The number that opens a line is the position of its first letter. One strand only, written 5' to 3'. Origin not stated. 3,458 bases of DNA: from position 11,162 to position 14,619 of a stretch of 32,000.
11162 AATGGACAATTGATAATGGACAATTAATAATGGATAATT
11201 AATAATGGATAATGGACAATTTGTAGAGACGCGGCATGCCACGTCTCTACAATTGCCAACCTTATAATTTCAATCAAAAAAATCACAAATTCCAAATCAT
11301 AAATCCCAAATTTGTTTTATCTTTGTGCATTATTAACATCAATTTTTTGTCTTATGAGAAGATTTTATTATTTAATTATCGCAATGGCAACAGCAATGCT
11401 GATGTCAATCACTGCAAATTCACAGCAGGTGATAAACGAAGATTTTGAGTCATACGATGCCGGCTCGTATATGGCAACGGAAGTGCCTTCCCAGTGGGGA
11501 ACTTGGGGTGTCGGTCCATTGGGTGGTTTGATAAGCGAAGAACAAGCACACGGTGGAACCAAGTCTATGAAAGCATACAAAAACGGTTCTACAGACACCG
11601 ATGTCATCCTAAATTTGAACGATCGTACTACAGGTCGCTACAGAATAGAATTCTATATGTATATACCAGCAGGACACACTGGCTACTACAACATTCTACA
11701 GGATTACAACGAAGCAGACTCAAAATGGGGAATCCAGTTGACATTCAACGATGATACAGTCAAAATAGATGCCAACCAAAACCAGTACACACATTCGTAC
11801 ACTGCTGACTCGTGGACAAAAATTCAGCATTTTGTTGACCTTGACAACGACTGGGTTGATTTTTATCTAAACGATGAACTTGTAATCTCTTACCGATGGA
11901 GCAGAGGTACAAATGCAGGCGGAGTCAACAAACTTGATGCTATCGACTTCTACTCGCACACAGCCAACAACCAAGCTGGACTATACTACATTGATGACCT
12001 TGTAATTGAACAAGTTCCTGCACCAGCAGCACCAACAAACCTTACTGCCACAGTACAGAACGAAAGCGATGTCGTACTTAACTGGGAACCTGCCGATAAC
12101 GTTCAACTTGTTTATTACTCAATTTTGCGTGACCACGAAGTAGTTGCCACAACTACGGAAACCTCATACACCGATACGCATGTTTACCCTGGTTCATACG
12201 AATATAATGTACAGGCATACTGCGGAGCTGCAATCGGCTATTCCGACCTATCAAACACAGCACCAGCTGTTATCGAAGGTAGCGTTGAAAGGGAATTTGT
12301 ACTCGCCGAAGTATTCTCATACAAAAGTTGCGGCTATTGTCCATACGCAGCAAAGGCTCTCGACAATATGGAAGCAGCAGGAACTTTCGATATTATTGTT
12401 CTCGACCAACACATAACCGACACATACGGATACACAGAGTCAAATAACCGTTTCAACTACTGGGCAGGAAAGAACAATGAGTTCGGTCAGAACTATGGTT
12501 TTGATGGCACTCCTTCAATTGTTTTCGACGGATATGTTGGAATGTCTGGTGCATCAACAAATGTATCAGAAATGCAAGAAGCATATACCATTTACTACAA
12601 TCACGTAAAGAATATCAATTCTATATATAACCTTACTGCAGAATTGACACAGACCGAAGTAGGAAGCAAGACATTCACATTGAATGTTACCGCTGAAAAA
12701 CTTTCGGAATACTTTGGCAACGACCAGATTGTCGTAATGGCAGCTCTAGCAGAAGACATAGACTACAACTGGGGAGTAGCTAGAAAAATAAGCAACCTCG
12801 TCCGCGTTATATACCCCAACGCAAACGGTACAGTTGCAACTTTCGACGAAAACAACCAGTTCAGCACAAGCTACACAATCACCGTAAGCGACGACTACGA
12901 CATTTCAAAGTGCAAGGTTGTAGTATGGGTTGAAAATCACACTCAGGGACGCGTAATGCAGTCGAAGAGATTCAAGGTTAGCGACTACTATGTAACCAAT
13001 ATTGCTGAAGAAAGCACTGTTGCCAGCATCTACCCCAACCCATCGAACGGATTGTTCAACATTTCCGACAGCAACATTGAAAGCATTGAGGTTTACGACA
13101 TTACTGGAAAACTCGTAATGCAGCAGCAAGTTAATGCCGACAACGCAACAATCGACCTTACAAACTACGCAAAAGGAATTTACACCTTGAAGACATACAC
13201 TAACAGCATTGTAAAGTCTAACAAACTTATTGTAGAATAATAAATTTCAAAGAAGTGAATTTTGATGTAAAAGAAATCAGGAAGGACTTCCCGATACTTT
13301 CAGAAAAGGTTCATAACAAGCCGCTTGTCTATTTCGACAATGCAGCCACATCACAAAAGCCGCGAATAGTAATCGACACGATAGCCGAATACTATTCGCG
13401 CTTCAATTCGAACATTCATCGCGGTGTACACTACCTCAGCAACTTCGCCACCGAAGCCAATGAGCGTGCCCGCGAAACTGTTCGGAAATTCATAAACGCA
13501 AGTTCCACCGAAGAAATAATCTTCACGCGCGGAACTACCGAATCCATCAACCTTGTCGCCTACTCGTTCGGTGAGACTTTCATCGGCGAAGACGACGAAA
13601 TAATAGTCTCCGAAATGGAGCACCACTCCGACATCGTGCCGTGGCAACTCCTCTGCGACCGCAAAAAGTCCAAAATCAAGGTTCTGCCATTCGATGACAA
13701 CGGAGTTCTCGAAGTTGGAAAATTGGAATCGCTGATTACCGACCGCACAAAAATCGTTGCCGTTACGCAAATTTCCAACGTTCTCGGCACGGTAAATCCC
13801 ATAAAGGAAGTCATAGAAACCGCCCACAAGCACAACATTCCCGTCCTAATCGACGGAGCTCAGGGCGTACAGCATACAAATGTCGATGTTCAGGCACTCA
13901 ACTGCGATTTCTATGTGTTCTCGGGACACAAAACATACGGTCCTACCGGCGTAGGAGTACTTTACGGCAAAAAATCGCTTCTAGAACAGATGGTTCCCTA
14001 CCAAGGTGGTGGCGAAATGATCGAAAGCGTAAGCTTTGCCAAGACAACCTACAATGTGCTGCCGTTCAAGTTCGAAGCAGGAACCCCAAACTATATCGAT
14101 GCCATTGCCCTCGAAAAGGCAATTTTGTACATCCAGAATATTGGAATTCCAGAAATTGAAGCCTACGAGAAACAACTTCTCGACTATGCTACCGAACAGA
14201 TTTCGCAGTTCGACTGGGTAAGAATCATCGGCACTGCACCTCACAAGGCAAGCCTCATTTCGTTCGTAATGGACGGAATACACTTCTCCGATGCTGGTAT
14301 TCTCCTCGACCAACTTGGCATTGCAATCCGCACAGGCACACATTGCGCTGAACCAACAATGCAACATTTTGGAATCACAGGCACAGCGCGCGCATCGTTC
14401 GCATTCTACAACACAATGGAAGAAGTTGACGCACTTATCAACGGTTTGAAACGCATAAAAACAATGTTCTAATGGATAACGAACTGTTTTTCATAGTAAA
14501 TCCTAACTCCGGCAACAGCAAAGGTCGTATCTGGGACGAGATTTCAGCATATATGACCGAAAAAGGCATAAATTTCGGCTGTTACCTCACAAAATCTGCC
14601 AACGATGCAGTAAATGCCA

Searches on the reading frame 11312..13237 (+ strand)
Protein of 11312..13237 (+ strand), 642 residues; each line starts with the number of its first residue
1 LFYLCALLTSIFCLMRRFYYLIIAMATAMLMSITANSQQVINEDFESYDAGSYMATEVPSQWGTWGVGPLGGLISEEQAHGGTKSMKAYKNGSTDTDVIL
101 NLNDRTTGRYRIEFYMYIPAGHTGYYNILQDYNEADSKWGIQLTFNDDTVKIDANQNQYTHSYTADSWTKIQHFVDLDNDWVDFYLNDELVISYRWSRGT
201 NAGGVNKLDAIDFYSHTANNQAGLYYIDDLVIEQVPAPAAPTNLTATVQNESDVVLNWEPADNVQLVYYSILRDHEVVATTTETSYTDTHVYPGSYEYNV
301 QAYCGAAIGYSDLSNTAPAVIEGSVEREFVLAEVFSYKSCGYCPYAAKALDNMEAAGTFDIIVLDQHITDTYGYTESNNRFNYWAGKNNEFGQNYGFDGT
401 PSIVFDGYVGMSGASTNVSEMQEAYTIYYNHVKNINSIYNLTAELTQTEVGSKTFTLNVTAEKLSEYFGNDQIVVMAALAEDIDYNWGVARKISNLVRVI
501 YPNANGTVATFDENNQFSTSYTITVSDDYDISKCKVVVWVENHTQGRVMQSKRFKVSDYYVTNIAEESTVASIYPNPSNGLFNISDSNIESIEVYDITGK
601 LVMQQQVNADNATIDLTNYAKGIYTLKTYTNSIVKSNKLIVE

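Call 83: search_protein_families(library=pfam, proteins=[window:11312-13237:+], max_evalue=0.00001)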
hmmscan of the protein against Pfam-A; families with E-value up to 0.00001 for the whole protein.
window:11312-13237:+ (642 aa): 2 families
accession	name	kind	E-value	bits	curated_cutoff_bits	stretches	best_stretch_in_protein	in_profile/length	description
PF18962.6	Por_Secre_tail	-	2.6e-14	53.7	27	1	573-641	1-75/75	Secretion system C-terminal sorting domain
PF11551.14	Omp28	-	1.8e-06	28.4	34.9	1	389-557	2-168/171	Outer membrane protein Omp28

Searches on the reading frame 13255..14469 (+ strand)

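Call 83: search_protein_families(library=pfam, proteins=[window:13255-14469:+], max_evalue=0.00001)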
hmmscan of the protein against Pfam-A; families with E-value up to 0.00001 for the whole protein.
window:13255-14469:+ (405 aa): 3 families
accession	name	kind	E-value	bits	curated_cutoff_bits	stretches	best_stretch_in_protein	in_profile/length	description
PF00266.25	Aminotran_5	-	2.9e-146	487.6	21.5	1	25-394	1-371/371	Aminotransferase class-V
PF00155.27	Aminotran_1_2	-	2.8e-09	37.1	19.7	1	69-382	44-346/361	Aminotransferase class I and II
PF01212.27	Beta_elim_lyase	-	4.1e-06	26.8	27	1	139-247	96-220/288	Beta-eliminating lyase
